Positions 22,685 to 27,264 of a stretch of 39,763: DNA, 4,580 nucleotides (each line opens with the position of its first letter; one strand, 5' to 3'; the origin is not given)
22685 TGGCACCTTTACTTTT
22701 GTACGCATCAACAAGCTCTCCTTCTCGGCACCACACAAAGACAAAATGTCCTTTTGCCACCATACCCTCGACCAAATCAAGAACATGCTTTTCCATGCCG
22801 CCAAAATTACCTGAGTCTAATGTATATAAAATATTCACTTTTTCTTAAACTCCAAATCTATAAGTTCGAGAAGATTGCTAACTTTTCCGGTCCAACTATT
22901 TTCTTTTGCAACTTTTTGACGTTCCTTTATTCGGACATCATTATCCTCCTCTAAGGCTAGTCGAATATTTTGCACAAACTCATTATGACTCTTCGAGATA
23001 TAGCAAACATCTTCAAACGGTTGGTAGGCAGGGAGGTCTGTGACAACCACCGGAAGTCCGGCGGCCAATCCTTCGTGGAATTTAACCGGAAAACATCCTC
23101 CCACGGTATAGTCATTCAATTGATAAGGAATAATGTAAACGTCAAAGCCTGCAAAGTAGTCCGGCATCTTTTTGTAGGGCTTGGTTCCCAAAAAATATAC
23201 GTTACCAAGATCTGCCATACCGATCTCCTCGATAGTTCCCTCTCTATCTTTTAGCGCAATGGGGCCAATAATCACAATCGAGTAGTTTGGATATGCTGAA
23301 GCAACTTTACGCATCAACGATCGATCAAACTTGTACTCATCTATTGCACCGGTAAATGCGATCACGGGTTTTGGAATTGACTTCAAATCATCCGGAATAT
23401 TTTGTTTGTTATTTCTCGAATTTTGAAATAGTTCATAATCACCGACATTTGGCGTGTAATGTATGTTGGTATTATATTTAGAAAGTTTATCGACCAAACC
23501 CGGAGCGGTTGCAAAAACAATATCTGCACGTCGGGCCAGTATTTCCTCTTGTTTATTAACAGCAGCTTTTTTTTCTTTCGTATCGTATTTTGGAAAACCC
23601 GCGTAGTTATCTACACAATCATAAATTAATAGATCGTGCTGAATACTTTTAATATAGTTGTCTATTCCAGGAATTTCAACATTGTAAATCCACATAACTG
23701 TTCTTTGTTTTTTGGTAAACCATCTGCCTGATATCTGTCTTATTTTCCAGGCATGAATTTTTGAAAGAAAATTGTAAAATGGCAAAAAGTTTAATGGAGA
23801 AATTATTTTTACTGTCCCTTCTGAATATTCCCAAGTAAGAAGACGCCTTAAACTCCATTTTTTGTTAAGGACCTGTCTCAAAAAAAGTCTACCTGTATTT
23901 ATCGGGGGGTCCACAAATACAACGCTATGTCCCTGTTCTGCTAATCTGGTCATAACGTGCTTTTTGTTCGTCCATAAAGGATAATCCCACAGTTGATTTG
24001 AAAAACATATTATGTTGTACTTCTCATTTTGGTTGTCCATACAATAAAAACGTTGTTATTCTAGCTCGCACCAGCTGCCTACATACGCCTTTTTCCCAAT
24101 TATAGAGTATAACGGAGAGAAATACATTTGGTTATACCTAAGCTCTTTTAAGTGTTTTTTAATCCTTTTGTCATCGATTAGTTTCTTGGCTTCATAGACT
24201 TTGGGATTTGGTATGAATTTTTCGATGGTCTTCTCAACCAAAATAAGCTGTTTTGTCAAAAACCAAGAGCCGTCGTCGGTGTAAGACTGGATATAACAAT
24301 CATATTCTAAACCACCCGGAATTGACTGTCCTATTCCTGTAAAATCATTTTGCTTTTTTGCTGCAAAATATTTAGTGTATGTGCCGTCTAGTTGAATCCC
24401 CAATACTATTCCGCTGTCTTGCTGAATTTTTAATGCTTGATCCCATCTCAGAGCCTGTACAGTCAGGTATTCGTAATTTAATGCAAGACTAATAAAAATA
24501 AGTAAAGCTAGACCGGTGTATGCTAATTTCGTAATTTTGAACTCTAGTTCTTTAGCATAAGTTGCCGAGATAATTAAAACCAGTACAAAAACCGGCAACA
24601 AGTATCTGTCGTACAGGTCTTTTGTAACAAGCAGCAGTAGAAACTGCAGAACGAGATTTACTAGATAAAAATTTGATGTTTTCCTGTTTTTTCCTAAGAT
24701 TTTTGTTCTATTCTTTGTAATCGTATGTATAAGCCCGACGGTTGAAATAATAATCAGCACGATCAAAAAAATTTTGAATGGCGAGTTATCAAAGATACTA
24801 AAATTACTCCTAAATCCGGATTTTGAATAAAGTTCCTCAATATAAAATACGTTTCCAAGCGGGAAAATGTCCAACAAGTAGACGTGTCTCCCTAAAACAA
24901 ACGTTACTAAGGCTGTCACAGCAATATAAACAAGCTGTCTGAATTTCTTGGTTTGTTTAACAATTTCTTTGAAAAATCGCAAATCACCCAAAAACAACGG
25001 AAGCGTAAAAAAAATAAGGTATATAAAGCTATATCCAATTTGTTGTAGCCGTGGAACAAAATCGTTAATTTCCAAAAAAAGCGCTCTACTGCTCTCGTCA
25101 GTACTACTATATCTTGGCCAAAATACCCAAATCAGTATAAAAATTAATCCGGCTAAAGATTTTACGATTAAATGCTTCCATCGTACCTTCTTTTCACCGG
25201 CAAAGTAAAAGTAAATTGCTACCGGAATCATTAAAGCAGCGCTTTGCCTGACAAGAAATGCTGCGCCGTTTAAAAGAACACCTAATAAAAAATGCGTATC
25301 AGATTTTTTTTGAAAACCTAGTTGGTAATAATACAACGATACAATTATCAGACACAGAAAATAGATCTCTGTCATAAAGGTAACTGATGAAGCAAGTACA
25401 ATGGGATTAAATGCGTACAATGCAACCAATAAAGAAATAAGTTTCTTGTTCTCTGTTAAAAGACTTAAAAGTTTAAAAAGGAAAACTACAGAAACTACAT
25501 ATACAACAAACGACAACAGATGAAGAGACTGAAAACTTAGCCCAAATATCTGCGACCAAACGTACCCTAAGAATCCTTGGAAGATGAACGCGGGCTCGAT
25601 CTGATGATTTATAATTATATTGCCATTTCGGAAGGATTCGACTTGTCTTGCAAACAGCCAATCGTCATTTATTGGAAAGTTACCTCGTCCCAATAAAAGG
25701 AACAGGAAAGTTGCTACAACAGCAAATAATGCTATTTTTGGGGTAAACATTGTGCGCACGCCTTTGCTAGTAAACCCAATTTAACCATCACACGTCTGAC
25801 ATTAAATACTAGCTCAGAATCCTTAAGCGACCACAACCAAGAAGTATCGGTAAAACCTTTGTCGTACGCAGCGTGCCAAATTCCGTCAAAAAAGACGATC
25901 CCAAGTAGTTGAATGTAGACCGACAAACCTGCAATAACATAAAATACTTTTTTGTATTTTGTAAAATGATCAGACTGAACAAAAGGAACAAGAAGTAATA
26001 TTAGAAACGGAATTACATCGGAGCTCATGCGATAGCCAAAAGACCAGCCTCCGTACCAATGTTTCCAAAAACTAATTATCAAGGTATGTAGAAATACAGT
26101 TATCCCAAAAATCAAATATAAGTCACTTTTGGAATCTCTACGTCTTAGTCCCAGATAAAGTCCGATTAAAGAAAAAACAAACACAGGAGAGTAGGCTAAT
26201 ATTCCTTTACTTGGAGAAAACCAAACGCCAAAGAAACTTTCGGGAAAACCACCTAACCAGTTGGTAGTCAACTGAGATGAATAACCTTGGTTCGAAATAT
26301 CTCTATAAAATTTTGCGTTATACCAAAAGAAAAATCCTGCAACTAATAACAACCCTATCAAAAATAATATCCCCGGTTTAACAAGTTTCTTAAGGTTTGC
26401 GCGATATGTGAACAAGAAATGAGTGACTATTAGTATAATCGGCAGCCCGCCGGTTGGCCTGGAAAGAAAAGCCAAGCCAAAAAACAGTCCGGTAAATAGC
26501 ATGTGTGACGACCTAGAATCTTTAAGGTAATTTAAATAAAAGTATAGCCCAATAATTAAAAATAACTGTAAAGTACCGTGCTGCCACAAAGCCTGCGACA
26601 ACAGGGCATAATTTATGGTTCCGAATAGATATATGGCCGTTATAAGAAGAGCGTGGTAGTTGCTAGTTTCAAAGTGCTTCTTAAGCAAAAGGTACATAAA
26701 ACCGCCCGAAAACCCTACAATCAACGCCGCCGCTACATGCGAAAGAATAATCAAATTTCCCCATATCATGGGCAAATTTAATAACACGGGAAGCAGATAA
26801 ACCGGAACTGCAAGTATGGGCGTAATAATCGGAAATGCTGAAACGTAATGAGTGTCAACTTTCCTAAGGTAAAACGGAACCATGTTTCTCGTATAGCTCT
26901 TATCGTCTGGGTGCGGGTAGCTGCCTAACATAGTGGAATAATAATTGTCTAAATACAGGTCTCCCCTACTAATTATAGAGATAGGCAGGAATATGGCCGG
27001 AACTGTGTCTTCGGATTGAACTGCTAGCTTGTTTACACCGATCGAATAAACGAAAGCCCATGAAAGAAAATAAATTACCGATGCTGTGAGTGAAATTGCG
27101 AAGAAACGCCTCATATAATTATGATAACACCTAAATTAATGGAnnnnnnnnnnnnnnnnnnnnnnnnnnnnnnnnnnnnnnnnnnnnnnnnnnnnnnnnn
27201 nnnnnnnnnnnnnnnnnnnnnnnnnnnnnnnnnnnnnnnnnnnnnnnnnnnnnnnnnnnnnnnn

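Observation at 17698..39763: A 22-kb single-strand, translationally coupled operon dominated by GT-C-type membrane enzymes: candidate extracytoplasmic glycopolymer assembly line of unknown product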

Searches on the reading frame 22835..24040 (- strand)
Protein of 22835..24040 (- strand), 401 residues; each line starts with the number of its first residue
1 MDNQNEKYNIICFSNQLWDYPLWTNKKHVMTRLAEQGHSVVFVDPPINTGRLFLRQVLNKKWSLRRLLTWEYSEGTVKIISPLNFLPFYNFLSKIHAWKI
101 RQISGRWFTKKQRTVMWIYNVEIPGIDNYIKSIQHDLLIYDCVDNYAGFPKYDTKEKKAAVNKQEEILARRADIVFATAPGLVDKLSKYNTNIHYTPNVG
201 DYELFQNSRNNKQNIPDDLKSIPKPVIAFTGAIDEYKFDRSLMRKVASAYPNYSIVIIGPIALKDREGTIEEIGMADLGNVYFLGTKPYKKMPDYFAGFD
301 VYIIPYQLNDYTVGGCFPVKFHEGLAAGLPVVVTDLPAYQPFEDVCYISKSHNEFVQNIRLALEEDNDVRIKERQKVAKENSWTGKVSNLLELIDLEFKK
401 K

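Call 5: search_protein_families(library=pfam, proteins=[window:22835-24040:-], max_evalue=0.01)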
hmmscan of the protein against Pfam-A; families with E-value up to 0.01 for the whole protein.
window:22835-24040:- (401 aa): 3 families
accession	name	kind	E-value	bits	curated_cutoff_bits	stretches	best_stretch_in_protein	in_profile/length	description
PF13692.12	Glyco_trans_1_4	-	2.7e-10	41.1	27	1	225-360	2-137/142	Glycosyl transferases group 1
PF00534.26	Glycos_transf_1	-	6e-09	36.1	26.4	1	223-366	14-159/172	Glycosyl transferases group 1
PF13524.12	Glyco_trans_1_2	-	2e-05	25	25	1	242-391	5-143/144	Glycosyl transferase-like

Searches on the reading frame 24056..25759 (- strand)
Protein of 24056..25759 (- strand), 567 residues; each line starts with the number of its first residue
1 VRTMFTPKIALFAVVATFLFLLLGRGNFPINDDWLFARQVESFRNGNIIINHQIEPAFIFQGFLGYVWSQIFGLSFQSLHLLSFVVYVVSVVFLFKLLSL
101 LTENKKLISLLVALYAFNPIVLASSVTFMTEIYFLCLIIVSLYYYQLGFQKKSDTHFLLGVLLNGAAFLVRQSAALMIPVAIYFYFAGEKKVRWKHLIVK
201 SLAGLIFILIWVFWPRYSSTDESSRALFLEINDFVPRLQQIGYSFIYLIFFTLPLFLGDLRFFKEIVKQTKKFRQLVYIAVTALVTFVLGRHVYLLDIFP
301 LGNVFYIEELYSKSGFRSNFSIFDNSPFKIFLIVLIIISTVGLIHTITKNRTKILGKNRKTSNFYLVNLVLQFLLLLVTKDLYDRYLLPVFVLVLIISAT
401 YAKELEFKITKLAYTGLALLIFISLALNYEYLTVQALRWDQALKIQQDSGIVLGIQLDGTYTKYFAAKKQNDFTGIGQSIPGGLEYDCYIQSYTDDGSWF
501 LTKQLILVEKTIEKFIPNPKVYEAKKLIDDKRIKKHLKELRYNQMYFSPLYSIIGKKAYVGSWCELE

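Call 5: search_protein_families(library=pfam, proteins=[window:24056-25759:-], max_evalue=0.01)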
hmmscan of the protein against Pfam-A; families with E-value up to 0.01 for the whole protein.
window:24056-25759:- (567 aa): 1 family
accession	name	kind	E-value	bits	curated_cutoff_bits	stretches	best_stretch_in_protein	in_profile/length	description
PF13231.12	PMT_2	-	7.7e-11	42.9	26.1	1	67-213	12-159/160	Dolichyl-phosphate-mannose-protein mannosyltransferase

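Call 7: search_protein_families(library=ncbifam, proteins=[window:24056-25759:-], max_evalue=0.1)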
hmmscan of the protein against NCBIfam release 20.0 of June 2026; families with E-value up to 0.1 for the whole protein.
window:24056-25759:- (567 aa): 1 family
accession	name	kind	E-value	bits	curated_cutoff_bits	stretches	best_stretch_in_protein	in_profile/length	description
NF047440.1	LA3751_2_3_fam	subfamily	0.0029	16.5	200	1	68-282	89-317/460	LA_3751/LA_3752 family putative glycosyltransferase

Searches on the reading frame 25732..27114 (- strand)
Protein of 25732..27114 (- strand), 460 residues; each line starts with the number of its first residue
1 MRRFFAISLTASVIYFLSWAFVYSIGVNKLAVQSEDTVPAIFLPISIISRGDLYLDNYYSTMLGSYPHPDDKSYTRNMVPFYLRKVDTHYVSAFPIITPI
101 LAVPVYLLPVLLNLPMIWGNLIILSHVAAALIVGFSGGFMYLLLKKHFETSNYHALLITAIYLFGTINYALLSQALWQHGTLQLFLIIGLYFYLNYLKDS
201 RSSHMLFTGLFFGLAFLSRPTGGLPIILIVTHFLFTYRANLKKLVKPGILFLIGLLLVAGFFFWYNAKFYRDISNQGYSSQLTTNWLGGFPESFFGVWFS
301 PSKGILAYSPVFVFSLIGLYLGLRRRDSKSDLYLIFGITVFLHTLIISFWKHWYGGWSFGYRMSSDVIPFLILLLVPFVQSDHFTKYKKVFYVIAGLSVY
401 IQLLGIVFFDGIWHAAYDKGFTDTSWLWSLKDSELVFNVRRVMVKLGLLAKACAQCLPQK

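Call 5: search_protein_families(library=pfam, proteins=[window:25732-27114:-], max_evalue=0.01)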
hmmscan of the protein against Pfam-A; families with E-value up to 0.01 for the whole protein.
window:25732-27114:- (460 aa): 1 family
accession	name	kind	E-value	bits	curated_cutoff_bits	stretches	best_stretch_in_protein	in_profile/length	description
PF13231.12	PMT_2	-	1.2e-06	29.2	26.1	1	125-264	24-160/160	Dolichyl-phosphate-mannose-protein mannosyltransferase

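Call 7: search_protein_families(library=ncbifam, proteins=[window:25732-27114:-], max_evalue=0.1)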
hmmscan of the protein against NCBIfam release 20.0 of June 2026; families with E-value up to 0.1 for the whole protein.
window:25732-27114:- (460 aa): 1 family
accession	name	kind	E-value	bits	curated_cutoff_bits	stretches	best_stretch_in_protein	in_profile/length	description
NF047440.1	LA3751_2_3_fam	subfamily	3.6e-18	65.6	200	1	80-413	68-389/460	LA_3751/LA_3752 family putative glycosyltransferase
